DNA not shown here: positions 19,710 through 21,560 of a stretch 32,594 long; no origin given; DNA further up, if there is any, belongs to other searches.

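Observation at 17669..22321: Five-gene operon embedding MetV/MetF methylene-THF reductase inside a cytoplasmic [NiFe] hydrogenase unit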

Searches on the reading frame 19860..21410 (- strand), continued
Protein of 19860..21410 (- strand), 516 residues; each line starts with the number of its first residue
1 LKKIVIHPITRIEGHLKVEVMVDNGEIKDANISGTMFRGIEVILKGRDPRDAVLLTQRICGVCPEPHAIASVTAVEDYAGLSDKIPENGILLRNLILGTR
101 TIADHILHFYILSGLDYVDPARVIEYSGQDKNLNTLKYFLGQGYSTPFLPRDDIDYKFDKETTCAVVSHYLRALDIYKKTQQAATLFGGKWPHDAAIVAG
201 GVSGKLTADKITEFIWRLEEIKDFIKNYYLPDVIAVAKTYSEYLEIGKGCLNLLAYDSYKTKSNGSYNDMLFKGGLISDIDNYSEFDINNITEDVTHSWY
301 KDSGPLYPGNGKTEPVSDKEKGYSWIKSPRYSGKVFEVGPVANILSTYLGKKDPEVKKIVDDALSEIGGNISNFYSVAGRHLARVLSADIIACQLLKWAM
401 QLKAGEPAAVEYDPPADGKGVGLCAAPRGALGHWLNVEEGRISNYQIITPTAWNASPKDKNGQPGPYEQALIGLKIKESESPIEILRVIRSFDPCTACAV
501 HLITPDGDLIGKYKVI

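Call 44: search_protein_families(library=pfam, proteins=[L049:4125-5096:+, L037:4544-7624:+, L059:9737-10252:+, L058:1069-1833:+, L084:49-612:+, L068:3838-4914:+, L029:6385-7098:+, L075:1130-2953:+, L056:1910-3043:+, L042:9665-10456:+], max_evalue=0.00001)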
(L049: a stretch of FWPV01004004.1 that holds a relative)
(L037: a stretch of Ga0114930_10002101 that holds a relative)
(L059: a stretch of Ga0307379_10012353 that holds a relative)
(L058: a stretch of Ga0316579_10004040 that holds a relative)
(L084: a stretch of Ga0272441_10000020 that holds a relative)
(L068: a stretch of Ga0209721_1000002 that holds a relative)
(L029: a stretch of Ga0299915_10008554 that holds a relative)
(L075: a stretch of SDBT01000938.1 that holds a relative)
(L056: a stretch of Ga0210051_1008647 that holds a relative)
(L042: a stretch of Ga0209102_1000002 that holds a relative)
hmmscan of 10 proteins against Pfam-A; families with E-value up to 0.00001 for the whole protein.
L049:4125-5096:+ (324 aa): 2 families
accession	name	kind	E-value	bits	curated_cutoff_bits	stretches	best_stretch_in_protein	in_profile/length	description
PF02882.25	THF_DHG_CYH_C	-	6e-52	175.6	27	1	123-317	1-158/160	Tetrahydrofolate dehydrogenase/cyclohydrolase, NAD(P)-binding domain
PF00763.28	THF_DHG_CYH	-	1.4e-27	96.7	32.8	1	6-120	1-115/115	Tetrahydrofolate dehydrogenase/cyclohydrolase, catalytic domain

L037:4544-7624:+ (1027 aa): 12 families
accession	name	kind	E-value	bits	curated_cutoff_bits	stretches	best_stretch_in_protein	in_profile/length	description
PF01512.22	Complex1_51K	-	5.6e-46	156.6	31.2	1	180-351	1-149/150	Nuo51 FMN-binding domain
PF07992.20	Pyr_redox_2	-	1.5e-34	120.2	26.1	1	655-945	2-291/291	Pyridine nucleotide-disulphide oxidoreductase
PF10589.14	NADH_4Fe-4S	-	3.6e-33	113.7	23.5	1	462-546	1-85/85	NADH-ubiquinone oxidoreductase-F iron-sulfur binding region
PF14691.11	Fer4_20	-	1.7e-20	73.4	25.8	1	552-637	19-107/113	Dihydroprymidine dehydrogenase domain II, 4Fe-4S cluster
PF00070.33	Pyr_redox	-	6.3e-14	52.7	22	0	783-850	1-71/82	Pyridine nucleotide-disulphide oxidoreductase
PF13450.12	NAD_binding_8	-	1.1e-10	42.1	21.9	1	658-693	1-36/68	NAD(P)-binding Rossmann-like domain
PF01266.30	DAO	-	1.9e-09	38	27.9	1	655-690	1-37/353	FAD dependent oxidoreductase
PF13738.12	Pyr_redox_3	-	4e-09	36.6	30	0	739-852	127-245/305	Pyridine nucleotide-disulphide oxidoreductase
PF01593.30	Amino_oxidase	-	8.3e-07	29.1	19.8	0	664-693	2-31/443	Flavin containing amine oxidoreductase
PF01262.27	AlaDh_PNT_C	-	1.2e-06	28.5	23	0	782-816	29-62/214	Alanine dehydrogenase/PNT, C-terminal domain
PF12831.13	FAD_oxidored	-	1.2e-06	28.5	27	0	656-692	2-38/416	FAD dependent oxidoreductase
PF10531.15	SLBB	-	3.4e-06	27.2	27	1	376-420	3-50/55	SLBB domain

L059:9737-10252:+ (172 aa): 1 family
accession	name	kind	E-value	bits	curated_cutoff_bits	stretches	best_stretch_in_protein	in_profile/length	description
PF00072.30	Response_reg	-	3.6e-25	88.7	30.2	1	47-163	1-110/111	Response regulator receiver domain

L058:1069-1833:+ (255 aa): 4 families
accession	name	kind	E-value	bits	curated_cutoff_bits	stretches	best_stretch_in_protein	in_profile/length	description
PF01656.29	CbiA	-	3.7e-19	69.3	25.4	1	5-233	2-125/125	CobQ/CobB/MinD/ParA nucleotide binding domain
PF13614.12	AAA_31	-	6.8e-12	46.1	27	1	4-181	3-168/177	AAA domain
PF02374.21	ArsA_ATPase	-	3e-07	30.4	24.3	1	3-55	2-55/305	Anion-transporting ATPase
PF00142.24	Fer4_NifH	-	9.6e-07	29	25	0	4-252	2-243/271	4Fe-4S iron sulfur cluster binding proteins, NifH/frxC family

L084:49-612:+ (188 aa): 1 family
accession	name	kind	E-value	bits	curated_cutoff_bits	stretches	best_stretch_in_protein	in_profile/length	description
PF01257.25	2Fe-2S_thioredx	-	4.4e-45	153.5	24.8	1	52-188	9-145/145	Thioredoxin-like [2Fe-2S] ferredoxin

L068:3838-4914:+ (359 aa): 2 families
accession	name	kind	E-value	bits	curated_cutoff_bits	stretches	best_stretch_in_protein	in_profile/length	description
PF02769.27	AIRS_C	-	1e-34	120.4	23.1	1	186-337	2-155/156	AIR synthase related protein, C-terminal domain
PF00586.29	AIRS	-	5.7e-25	88.3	24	1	61-173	2-112/112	AIR synthase related protein, N-terminal domain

L029:6385-7098:+ (238 aa): 1 family
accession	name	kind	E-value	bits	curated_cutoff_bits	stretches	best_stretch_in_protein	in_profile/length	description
PF12654.12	DUF3786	-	8e-53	179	27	1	55-229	1-175/176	Domain of unknown function (DUF3786)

L075:1130-2953:+ (608 aa): 1 family
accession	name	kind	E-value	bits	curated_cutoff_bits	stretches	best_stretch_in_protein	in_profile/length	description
PF01268.25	FTHFS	-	3.5e-229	762.1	27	1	29-608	2-556/556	Formate--tetrahydrofolate ligase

L056:1910-3043:+ (378 aa): 1 family
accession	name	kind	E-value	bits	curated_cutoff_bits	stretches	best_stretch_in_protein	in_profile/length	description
PF01924.21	HypD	-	1e-151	505.5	25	1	31-364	17-350/351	Hydrogenase formation hypA family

L042:9665-10456:+ (264 aa): 2 families
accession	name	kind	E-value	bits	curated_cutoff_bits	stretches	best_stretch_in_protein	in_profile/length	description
PF01557.24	FAA_hydrolase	-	3e-71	239.9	23.9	1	62-257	1-214/214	Fumarylacetoacetate (FAA) hydrolase C-terminal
PF10370.14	Rv2993c-like_N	-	1.7e-09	38.8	21.3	1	1-57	1-50/50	Rv2993c-like, N-terminal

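Call 52: find_homologous_proteins(query=L011:7001-8521:+, max_evalue=1e-80)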
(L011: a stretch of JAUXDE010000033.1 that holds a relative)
Query L011:7001-8521:+ (507 aa): 7821 proteins with E <= 1e-80 among 8000 candidates; the best 120 are listed.
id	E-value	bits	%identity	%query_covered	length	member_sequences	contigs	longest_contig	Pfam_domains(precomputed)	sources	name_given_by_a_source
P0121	0.0e+0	1169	100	100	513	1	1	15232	PF00374.25,PF27537.1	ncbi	-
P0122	0.0e+0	1016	84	100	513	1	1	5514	PF00374.25,PF27537.1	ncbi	-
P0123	1.1e-238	811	67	100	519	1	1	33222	PF00374.25,PF27537.1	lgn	-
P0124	1.2e-235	801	67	100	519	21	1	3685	PF00374.25,PF27537.1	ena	-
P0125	1.5e-235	801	67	100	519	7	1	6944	PF00374.25,PF27537.1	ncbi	-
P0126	8.9e-235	798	66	100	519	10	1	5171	PF00374.25,PF27537.1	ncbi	-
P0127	1.4e-234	798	66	100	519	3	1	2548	PF00374.25,PF27537.1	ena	-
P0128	4.8e-234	796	66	100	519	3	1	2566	PF00374.25,PF27537.1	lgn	-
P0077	6.0e-234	796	67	100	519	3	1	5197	PF00374.25,PF27537.1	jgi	jgi:hydrogenase large subunit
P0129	3.5e-233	793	66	100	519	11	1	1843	PF00374.25,PF27537.1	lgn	-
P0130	3.9e-233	793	65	100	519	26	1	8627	PF00374.25,PF27537.1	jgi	jgi:hydrogenase large subunit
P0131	1.3e-232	791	65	100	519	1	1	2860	PF00374.25,PF27537.1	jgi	jgi:hydrogenase large subunit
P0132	1.3e-232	791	65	100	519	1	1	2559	PF00374.25,PF27537.1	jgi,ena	jgi:hydrogenase large subunit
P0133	2.6e-232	790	65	100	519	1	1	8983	PF00374.25,PF27537.1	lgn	-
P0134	7.2e-232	789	65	100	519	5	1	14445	PF00374.25,PF27537.1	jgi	jgi:hydrogenase large subunit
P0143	1.3e-230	785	67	99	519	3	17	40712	PF00374.25,PF27537.1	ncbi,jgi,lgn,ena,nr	ncbi:MAG: nickel-dependent hydrogenase large subunit [Elusimicrobia bacterium CG_4_10_14_0_8_um_filt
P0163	3.8e-227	773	64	100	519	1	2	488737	PF00374.25,PF27537.1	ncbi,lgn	-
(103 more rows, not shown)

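Call 53: find_encoding_contigs(protein=P0143, flank=6000, max_places=2)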
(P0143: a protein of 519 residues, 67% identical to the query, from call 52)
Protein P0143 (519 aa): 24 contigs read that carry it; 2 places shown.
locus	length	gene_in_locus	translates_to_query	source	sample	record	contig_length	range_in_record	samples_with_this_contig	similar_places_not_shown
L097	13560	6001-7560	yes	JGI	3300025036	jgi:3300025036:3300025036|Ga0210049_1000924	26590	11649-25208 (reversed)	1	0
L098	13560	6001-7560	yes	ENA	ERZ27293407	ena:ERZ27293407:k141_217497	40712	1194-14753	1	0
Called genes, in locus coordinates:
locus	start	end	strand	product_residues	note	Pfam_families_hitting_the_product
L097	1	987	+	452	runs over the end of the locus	PF00232:Glyco_hydro_1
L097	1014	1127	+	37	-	-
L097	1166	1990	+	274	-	PF00294:PfkB, PF08543:Phos_pyr_kin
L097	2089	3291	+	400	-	PF03417:AAT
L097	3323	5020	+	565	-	PF01268:FTHFS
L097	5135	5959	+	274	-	PF01058:Oxidored_q6, PF14720:NiFe_hyd_SSU_C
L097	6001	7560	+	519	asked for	PF27537:HoxH, PF00374:NiFeSe_Hases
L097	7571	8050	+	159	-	PF01750:HycI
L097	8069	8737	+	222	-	PF12225:DUF5981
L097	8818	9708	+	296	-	PF02219:MTHFR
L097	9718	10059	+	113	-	PF07238:PilZ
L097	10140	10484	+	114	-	PF07238:PilZ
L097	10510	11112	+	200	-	PF04961:FTCD_C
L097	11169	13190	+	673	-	PF13185:GAF_2, PF01590:GAF, PF13492:GAF_3 (weak), PF13487:HD_5, PF01966:HD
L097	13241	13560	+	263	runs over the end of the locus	-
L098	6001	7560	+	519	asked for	PF27537:HoxH, PF00374:NiFeSe_Hases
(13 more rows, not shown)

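Call 54: find_encoding_contigs(protein=P0163, flank=8000, max_places=1)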
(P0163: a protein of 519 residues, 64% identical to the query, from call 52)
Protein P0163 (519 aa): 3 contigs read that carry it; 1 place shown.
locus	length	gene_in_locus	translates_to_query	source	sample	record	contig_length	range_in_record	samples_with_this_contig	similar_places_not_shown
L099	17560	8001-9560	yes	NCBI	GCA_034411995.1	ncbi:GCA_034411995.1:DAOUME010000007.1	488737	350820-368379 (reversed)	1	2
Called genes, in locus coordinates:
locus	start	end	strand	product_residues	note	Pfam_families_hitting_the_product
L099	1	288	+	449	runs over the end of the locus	PF04060:FeS, PF03599:CdhD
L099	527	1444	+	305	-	PF03599:CdhD (weak), PF00809:Pterin_bind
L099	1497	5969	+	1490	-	PF00890:FAD_binding_2 (weak), PF07992:Pyr_redox_2 (weak), PF12831:FAD_oxidored, PF13450:NAD_binding_8 (weak), PF14691:Fer4_20, PF07992:Pyr_redox_2, PF13450:NAD_binding_8, PF07992:Pyr_redox_2, +22 more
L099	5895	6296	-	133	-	-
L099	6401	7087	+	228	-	PF12225:DUF5981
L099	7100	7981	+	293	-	PF01058:Oxidored_q6, PF14720:NiFe_hyd_SSU_C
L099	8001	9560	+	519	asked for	PF27537:HoxH, PF00374:NiFeSe_Hases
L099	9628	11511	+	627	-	PF00027:cNMP_binding, PF00512:HisKA, PF02518:HATPase_c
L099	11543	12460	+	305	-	PF02219:MTHFR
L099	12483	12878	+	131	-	PF00072:Response_reg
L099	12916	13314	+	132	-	PF00072:Response_reg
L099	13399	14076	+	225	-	PF12225:DUF5981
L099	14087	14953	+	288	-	PF02219:MTHFR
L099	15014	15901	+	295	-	PF00763:THF_DHG_CYH, PF02882:THF_DHG_CYH_C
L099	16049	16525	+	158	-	PF01750:HycI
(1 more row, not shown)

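Call 64: search_protein_families(library=pfam, proteins=[L096:3031-4083:+, L096:4581-5798:+, L096:5853-7061:+, L040:3472-5328:+, L040:5495-6418:+, L040:6440-6865:+, L040:7283-7795:+], max_evalue=0.0001)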
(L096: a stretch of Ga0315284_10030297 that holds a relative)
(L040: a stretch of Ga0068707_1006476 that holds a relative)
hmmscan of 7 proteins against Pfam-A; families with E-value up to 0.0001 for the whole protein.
L096:3031-4083:+ (351 aa): 3 families
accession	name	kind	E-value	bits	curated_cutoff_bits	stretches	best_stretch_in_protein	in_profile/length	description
PF02254.24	TrkA_N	-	5.3e-36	123.9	23.8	1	131-246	1-116/116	TrkA-N domain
PF07885.22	Ion_trans_2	-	3.1e-16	59.5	22.5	1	35-107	3-78/79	Ion channel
PF02080.26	TrkA_C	-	6.8e-09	35.9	27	1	281-346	2-66/71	TrkA-C domain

L096:4581-5798:+ (406 aa): 3 families
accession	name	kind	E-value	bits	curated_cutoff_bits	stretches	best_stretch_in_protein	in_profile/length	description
PF02770.24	Acyl-CoA_dh_M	-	2.6e-16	60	33.3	1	130-224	1-97/97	Acyl-CoA dehydrogenase, middle domain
PF02771.21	Acyl-CoA_dh_N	-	4.1e-16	59.8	22.9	1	11-126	6-113/113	Acyl-CoA dehydrogenase, N-terminal domain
PF00441.29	Acyl-CoA_dh_1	-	6e-15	56.1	22.4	1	236-399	1-150/150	Acyl-CoA dehydrogenase, C-terminal domain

L096:5853-7061:+ (403 aa): 4 families
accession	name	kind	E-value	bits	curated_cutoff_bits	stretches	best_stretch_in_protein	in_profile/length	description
PF02771.21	Acyl-CoA_dh_N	-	7.1e-30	104.1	22.9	1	8-120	1-113/113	Acyl-CoA dehydrogenase, N-terminal domain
PF00441.29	Acyl-CoA_dh_1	-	8.8e-28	97.8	22.4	1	232-379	2-148/150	Acyl-CoA dehydrogenase, C-terminal domain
PF02770.24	Acyl-CoA_dh_M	-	3.1e-09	37.3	33.3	1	138-196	15-72/97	Acyl-CoA dehydrogenase, middle domain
PF08028.16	Acyl-CoA_dh_2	-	3.6e-08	34.2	22.7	1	247-352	2-116/134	Acyl-CoA dehydrogenase, C-terminal domain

L040:3472-5328:+ (619 aa): 3 families
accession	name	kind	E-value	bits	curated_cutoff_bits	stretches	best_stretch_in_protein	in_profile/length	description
PF02518.31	HATPase_c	-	5.6e-33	114.1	26.4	1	508-617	3-110/111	Histidine kinase-, DNA gyrase B-, and HSP90-like ATPase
PF00027.35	cNMP_binding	-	9.5e-12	45.2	27.5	1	31-123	2-89/89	Cyclic nucleotide-binding domain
PF00512.31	HisKA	-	3.2e-11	43.5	26.9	1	393-460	2-66/66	His Kinase A (phospho-acceptor) domain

L040:5495-6418:+ (308 aa): 1 family
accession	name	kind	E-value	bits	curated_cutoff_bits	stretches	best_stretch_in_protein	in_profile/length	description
PF02219.23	MTHFR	-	7.3e-41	140.8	24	1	8-301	3-287/287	Methylenetetrahydrofolate reductase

L040:6440-6865:+ (142 aa): 1 family
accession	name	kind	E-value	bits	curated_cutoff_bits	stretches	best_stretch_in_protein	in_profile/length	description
PF00072.30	Response_reg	-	4.2e-23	82.1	30.2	1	7-124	1-111/111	Response regulator receiver domain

L040:7283-7795:+ (171 aa): 1 family
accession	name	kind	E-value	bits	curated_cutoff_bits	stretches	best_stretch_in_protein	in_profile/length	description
PF12225.13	DUF5981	-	2e-28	98.3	23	1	16-106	4-94/95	Methylene-tetrahydrofolate reductase C terminal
